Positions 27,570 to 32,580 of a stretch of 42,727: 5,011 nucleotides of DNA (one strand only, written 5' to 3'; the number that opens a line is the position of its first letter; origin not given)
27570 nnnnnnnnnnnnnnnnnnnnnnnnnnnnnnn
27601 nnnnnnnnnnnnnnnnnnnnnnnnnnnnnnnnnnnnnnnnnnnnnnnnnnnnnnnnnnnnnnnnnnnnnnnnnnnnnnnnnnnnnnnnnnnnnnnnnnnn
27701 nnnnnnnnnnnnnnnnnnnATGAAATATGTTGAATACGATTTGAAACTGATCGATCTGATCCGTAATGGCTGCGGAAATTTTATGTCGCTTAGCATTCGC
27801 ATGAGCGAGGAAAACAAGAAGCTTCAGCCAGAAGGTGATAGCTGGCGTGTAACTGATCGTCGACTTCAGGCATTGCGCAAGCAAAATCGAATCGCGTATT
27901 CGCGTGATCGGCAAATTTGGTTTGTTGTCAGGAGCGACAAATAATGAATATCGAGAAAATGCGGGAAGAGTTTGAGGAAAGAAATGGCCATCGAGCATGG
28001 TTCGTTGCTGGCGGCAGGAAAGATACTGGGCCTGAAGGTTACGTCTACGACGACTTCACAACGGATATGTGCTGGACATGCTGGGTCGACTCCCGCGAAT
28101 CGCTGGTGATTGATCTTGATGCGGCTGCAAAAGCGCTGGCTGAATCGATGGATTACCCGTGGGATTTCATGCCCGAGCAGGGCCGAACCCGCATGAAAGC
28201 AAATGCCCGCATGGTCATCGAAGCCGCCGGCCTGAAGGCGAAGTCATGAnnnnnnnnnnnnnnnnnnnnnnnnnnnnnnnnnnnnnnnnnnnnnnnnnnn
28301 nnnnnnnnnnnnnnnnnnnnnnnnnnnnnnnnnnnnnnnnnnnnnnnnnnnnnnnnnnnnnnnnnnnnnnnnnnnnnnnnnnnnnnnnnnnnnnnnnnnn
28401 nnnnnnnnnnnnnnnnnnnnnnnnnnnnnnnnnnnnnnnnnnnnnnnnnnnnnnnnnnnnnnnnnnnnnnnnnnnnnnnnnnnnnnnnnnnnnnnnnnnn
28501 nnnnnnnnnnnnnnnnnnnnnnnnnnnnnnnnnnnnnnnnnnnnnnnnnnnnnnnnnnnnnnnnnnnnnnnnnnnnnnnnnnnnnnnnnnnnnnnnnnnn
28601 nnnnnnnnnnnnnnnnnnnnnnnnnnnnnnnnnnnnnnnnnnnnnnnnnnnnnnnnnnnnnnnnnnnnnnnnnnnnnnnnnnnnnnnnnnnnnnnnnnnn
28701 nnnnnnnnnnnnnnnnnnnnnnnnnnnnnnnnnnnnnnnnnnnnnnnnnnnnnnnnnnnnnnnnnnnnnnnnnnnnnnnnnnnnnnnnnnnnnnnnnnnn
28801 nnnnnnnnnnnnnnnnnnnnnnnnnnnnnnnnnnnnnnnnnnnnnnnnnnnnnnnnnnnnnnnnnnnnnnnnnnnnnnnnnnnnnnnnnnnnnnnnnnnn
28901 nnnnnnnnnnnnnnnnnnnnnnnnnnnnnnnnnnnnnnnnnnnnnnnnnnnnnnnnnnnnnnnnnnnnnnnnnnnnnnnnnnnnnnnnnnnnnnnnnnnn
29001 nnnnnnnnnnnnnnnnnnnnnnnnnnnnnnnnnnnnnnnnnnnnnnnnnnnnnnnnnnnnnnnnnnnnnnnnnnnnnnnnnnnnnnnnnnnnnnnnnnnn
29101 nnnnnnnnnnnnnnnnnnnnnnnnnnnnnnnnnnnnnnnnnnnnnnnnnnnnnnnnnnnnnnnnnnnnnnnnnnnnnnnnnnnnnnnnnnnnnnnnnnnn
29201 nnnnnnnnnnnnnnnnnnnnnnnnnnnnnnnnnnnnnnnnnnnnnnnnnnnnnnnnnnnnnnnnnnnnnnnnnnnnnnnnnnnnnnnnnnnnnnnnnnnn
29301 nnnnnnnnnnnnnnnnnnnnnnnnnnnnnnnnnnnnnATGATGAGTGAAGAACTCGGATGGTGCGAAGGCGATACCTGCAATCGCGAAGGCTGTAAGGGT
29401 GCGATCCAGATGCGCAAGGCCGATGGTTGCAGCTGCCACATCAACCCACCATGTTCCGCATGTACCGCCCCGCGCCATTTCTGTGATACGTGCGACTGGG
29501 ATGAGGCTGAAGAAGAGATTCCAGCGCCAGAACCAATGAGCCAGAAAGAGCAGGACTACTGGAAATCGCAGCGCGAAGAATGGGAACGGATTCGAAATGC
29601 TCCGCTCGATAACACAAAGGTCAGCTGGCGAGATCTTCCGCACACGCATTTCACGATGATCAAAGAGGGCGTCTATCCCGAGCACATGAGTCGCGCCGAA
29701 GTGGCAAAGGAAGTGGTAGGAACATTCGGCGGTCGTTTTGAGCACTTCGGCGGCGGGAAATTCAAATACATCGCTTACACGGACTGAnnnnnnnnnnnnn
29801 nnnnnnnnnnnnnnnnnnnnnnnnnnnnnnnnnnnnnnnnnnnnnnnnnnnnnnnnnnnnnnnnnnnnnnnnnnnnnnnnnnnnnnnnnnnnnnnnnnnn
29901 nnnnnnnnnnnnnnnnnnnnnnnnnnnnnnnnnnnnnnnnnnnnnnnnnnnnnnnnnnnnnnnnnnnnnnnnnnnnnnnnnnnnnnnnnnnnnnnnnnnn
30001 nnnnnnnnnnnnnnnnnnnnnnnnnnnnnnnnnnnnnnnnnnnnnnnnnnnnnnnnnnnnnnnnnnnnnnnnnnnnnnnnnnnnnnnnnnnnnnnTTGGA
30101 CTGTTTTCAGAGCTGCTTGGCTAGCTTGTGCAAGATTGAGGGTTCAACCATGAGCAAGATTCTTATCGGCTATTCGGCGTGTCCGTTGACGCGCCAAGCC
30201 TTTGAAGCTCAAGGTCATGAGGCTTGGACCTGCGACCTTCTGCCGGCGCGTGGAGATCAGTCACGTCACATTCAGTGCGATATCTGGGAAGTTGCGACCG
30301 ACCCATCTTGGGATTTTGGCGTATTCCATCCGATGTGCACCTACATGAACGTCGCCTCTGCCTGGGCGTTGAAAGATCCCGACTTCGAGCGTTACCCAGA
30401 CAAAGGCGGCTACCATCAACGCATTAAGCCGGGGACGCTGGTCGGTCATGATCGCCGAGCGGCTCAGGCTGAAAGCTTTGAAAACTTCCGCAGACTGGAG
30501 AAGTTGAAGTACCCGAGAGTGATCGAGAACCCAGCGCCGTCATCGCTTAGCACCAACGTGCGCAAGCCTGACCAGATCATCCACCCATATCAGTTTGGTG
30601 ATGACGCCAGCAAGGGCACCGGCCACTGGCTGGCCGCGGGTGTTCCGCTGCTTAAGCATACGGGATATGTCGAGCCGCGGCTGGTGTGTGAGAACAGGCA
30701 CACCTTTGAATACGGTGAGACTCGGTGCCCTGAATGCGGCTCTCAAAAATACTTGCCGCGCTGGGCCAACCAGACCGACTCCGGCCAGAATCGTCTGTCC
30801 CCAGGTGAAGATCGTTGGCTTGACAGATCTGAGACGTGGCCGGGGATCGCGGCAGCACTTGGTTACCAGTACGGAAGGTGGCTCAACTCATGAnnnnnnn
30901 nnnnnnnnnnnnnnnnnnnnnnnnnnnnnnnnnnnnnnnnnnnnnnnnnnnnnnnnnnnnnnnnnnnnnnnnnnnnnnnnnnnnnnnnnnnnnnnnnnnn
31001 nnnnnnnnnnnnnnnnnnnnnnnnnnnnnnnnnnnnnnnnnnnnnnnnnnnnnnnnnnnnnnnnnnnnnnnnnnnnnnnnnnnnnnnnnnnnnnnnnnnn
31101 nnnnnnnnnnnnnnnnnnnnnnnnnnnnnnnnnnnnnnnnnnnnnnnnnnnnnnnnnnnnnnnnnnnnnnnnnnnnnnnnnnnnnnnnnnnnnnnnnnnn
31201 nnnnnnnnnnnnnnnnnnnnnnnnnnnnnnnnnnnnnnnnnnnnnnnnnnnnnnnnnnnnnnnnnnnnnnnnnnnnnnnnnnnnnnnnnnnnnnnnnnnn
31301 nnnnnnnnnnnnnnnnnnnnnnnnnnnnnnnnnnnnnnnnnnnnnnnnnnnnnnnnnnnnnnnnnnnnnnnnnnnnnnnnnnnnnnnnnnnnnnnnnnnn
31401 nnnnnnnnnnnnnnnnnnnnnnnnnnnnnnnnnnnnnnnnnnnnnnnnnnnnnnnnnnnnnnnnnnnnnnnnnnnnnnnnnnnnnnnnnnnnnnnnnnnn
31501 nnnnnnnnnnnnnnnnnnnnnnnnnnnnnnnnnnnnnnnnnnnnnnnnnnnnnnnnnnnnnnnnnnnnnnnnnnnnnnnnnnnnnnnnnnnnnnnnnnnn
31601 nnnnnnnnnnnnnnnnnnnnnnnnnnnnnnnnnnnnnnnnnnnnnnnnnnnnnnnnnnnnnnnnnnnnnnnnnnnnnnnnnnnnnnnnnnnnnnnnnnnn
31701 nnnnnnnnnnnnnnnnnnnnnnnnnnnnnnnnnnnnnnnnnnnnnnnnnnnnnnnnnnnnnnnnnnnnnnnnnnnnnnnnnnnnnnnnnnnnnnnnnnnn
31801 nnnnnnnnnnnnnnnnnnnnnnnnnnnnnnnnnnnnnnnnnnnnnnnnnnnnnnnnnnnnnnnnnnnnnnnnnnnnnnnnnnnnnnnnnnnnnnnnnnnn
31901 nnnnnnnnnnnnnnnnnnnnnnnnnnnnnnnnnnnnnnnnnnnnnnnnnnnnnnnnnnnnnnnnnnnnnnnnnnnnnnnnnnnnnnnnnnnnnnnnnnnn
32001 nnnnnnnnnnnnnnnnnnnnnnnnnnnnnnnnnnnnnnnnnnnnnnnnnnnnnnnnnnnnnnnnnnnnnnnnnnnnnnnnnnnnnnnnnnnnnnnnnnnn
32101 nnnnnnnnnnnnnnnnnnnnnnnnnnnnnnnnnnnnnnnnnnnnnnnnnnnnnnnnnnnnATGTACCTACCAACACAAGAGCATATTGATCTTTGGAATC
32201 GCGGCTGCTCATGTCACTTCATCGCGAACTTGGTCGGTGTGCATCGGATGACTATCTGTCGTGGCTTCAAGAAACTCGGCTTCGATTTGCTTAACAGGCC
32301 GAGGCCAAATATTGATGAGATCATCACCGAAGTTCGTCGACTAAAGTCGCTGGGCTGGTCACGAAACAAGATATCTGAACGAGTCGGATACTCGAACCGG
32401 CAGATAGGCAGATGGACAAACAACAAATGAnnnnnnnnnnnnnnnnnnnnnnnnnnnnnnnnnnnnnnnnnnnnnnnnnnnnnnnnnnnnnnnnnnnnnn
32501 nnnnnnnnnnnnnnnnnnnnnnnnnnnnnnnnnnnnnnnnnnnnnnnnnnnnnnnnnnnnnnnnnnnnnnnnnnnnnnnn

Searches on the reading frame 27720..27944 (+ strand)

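Call 51: search_protein_families(library=phrogs, proteins=[window:27720-27944:+], max_evalue=0.001)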
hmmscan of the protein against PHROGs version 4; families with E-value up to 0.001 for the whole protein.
window:27720-27944:+ (74 aa): 1 family
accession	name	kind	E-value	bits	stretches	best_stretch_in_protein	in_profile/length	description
phrog_7185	-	unknown function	1.2e-08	36.1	1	2-68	3-74/79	-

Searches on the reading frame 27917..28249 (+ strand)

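Call 51: search_protein_families(library=phrogs, proteins=[window:27917-28249:+], max_evalue=0.001)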
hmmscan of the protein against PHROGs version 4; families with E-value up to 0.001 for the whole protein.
window:27917-28249:+ (110 aa): 1 family
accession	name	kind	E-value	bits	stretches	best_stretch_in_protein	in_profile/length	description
phrog_343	-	unknown function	5.6e-11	43.4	1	9-109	33-124/135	-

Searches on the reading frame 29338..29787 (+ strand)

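Call 51: search_protein_families(library=phrogs, proteins=[window:29338-29787:+], max_evalue=0.001)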
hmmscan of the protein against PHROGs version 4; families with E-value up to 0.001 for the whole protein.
window:29338-29787:+ (149 aa): 2 families
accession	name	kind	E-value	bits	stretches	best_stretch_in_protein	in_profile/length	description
phrog_22771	-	unknown function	1.3e-57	194.9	1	3-149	6-145/145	-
phrog_16378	-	unknown function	0.00035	21.8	1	25-55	2-33/43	-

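Call 68: search_protein_families(library=pfam, proteins=[window:29338-29787:+], max_evalue=0.01)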
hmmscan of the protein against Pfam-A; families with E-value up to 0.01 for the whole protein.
window:29338-29787:+ (149 aa): 0 families

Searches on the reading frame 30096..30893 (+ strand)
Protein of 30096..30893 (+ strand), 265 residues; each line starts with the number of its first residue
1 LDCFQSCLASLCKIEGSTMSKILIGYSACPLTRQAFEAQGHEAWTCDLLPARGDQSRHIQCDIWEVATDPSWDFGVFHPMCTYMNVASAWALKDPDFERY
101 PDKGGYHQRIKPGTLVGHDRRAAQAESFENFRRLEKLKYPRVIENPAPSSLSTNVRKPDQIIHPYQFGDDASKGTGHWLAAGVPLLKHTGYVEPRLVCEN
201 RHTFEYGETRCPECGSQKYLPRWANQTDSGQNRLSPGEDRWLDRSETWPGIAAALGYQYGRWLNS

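Call 8: search_protein_families(library=pfam, proteins=[window:30096-30893:+], max_evalue=0.01)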
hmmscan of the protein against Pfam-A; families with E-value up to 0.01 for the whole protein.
window:30096-30893:+ (265 aa): 0 families

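Call 9: search_protein_families(library=phrogs, proteins=[window:30096-30893:+], max_evalue=0.001)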
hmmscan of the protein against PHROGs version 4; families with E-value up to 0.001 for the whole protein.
window:30096-30893:+ (265 aa): 2 families
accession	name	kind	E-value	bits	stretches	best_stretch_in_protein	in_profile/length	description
phrog_757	-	other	1.1e-36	127.1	1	12-263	7-222/247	DNA methyltransferase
phrog_27471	-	unknown function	9.6e-17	62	1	142-260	9-93/93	-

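Call 68: search_protein_families(library=pfam, proteins=[window:30174-30893:+], max_evalue=0.01)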
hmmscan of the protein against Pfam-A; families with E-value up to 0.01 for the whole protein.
window:30174-30893:+ (239 aa): 0 families

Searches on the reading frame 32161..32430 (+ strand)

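Call 51: search_protein_families(library=phrogs, proteins=[window:32161-32430:+], max_evalue=0.001)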
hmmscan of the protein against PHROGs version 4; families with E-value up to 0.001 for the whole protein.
window:32161-32430:+ (89 aa): 2 families
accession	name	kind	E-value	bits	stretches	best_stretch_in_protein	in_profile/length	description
phrog_664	-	DNA, RNA and nucleotide metabolism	4.4e-07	31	1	13-87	50-122/210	DNA binding protein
phrog_3855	-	DNA, RNA and nucleotide metabolism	0.00037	21.9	0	52-82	66-96/115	HTH DNA binding protein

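Call 68: search_protein_families(library=pfam, proteins=[window:32161-32430:+], max_evalue=0.01)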
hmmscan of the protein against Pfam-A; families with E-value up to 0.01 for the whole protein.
window:32161-32430:+ (89 aa): 5 families
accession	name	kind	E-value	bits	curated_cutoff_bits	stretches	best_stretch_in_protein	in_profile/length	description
PF13384.12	HTH_23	-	3.5e-05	23.9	24.6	0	59-86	12-38/50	Homeodomain-like domain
PF13936.12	HTH_38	-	0.00037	20.6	27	0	10-34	15-39/44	Helix-turn-helix domain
PF01381.28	HTH_3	-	0.00092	19.6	23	1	60-89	4-33/55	Helix-turn-helix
PF13730.12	HTH_36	-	0.0021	18.2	25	0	20-39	30-49/55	Helix-turn-helix domain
PF13518.12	HTH_28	-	0.0024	18.4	25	0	58-86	6-33/52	Helix-turn-helix domain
